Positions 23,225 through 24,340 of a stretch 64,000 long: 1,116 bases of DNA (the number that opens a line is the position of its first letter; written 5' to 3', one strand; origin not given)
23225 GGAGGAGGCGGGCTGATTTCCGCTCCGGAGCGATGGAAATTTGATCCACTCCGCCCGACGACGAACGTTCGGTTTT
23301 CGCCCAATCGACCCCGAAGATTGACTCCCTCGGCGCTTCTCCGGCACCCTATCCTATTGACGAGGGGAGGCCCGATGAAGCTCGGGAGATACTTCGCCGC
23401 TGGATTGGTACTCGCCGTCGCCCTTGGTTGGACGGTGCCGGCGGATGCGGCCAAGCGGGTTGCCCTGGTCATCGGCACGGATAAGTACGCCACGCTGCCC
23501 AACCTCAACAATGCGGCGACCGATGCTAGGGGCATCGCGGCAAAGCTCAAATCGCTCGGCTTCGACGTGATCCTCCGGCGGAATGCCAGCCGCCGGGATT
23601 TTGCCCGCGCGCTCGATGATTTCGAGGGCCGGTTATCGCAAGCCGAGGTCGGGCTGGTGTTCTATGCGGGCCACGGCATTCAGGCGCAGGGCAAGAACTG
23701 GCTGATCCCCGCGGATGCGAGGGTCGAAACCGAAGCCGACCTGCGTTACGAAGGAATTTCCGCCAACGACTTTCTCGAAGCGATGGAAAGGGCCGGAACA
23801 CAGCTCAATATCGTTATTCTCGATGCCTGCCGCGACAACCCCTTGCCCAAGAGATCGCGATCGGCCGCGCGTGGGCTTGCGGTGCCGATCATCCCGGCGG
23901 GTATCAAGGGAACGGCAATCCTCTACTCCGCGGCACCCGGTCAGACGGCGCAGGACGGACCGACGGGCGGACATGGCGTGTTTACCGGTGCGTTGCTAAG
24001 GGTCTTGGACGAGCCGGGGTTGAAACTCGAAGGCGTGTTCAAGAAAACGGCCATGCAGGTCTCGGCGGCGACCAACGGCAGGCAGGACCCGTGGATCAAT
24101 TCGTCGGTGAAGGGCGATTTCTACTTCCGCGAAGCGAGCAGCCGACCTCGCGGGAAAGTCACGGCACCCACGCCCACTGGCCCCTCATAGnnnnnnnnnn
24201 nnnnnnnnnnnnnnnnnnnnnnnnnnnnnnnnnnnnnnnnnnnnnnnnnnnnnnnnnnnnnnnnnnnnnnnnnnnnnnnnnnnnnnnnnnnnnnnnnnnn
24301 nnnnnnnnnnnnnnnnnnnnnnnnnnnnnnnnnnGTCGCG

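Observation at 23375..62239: Three dispersed paralogous exported orthocaspase genes share a catalytic domain and a ~40-aa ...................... module but carry different C-terminal modules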

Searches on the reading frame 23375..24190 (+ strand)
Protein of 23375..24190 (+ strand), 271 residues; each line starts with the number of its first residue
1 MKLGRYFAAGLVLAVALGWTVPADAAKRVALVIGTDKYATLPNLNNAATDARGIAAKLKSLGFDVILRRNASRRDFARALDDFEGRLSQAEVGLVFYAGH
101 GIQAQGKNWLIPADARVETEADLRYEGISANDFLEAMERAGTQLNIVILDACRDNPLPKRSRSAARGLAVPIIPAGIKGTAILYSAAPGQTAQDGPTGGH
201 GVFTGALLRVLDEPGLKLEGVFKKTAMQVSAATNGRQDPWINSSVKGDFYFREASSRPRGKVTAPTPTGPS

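Call 7: search_protein_families(library=pfam, proteins=[window:23375-24187:+], max_evalue=0.1)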
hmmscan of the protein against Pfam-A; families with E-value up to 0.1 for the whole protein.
window:23375-24187:+ (271 aa): 3 families
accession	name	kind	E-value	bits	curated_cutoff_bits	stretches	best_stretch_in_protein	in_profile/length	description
PF00656.27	Peptidase_C14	-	2.3e-35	122.8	21.4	1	27-250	1-233/233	Caspase domain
PF12770.12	CHAT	-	1.6e-05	25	24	1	23-178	73-224/289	CHAT domain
PF21411.2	Rap1_C_Sp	-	0.0019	18.2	27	0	123-148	10-35/40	S. pombe DNA-binding protein Rap1, C-terminal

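Call 9: search_protein_families(library=ncbifam, proteins=[window:23375-24187:+], max_evalue=0.1)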
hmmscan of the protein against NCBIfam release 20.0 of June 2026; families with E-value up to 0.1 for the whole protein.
window:23375-24187:+ (271 aa): 1 family
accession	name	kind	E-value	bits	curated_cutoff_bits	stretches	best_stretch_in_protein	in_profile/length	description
NF047832.1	caspase_w_EACC1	subfamily_domain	5.5e-22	78.3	140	1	29-213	2-186/211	caspase, EACC1-associated type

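Call 29: find_encoding_contigs(protein=window:23375-24190:+, flank=2500, max_places=8)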
Protein window:23375-24190:+ (271 aa): 23 contigs read that carry it; 8 places shown.
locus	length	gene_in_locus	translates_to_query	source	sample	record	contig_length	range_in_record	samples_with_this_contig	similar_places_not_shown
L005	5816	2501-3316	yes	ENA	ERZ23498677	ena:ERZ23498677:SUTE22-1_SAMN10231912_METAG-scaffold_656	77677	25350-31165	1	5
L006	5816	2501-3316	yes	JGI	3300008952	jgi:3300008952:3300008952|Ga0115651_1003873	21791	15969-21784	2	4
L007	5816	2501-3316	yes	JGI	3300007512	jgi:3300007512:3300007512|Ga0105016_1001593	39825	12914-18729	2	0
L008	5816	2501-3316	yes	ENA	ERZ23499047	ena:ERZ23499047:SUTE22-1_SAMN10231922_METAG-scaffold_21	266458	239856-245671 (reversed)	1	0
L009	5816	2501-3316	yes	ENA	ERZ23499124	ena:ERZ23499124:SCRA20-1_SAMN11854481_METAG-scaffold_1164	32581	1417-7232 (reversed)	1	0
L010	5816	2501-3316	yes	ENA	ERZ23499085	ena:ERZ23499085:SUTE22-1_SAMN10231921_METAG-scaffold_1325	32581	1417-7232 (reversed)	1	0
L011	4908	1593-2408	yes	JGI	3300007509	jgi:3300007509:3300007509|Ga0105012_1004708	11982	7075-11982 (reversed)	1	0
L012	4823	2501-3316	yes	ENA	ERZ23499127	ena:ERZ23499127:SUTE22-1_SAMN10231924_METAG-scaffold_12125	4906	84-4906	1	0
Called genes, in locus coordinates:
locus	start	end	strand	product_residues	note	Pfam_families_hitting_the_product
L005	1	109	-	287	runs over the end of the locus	PF00296:Bac_luciferase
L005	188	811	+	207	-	PF00293:NUDIX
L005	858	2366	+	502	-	PF07690:MFS_1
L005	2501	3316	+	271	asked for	PF12770:CHAT (weak), PF00656:Peptidase_C14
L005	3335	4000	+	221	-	-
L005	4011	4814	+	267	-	-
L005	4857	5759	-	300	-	PF00892:EamA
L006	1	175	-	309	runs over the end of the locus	PF00296:Bac_luciferase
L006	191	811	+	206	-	PF00293:NUDIX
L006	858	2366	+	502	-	PF07690:MFS_1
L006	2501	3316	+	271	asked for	PF12770:CHAT (weak), PF00656:Peptidase_C14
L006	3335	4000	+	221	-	-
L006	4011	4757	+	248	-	PF17645:Amdase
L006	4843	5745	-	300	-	PF00892:EamA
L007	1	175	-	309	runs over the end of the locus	PF00296:Bac_luciferase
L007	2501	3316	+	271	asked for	PF12770:CHAT (weak), PF00656:Peptidase_C14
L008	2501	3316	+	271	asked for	PF12770:CHAT (weak), PF00656:Peptidase_C14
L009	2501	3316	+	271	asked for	PF12770:CHAT (weak), PF00656:Peptidase_C14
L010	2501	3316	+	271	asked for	PF12770:CHAT (weak), PF00656:Peptidase_C14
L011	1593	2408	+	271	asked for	PF12770:CHAT (weak), PF00656:Peptidase_C14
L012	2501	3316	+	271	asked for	PF12770:CHAT (weak), PF00656:Peptidase_C14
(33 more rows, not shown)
